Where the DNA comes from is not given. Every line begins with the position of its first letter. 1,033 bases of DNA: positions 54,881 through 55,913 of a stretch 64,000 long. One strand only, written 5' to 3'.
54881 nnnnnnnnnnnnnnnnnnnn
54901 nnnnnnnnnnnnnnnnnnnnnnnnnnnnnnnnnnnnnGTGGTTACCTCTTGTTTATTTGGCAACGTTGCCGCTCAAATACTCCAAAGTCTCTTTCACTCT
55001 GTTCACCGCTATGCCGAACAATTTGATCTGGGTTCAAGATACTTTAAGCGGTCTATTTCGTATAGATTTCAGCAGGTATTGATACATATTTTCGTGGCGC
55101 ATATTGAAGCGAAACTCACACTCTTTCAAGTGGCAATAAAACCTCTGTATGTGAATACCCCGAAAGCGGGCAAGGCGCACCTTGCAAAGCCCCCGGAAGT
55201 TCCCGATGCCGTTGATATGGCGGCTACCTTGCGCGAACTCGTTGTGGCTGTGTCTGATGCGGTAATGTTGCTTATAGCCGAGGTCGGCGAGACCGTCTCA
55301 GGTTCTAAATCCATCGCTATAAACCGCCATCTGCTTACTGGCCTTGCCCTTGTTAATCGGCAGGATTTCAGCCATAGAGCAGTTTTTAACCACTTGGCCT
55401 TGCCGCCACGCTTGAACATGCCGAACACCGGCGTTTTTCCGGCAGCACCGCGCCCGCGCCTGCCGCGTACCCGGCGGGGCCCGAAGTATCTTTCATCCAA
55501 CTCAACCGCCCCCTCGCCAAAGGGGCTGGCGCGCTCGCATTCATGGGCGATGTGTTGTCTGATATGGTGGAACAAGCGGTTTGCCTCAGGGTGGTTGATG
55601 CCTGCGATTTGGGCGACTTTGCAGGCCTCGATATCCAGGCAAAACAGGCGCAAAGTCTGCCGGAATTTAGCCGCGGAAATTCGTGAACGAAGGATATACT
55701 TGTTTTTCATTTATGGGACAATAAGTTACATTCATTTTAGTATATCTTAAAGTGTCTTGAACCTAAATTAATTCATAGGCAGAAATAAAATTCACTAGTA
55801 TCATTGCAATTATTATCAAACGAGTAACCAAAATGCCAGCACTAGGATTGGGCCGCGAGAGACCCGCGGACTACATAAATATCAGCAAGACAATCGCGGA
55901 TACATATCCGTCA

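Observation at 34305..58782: Three related IS1595-family remnants in the same orientation, two of them bracketing the GHKL cassette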

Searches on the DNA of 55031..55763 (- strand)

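Call 16: search_dna_similar(query=window:55031-55763:-, collection=plasmids, mode=distant, max_rows=25)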
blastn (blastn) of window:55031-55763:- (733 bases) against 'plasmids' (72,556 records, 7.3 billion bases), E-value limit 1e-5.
No match.
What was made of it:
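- Tried and rejected: A blastn search of B against PLSDB plasmids found nothing (call 16).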

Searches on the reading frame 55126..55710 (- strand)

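Call 9: search_protein_families(library=pfam, proteins=[window:55126-55710:-], max_evalue=0.01)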
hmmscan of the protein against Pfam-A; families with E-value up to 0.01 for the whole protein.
window:55126-55710:- (194 aa): 1 family
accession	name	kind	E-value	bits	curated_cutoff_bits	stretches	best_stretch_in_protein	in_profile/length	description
PF12762.13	DDE_Tnp_IS1595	-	1.9e-06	28.4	27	1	66-111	3-56/153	ISXO2-like transposase domain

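Call 10: search_protein_families(library=ncbifam, proteins=[window:55126-55710:-], max_evalue=0.01)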
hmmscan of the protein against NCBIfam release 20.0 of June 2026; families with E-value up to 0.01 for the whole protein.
window:55126-55710:- (194 aa): 1 family
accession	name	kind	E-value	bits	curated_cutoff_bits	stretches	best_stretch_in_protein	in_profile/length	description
NF033547.1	transpos_IS1595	equivalog_domain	9.6e-16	58.3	75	1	8-104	1-107/215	IS1595 family transposase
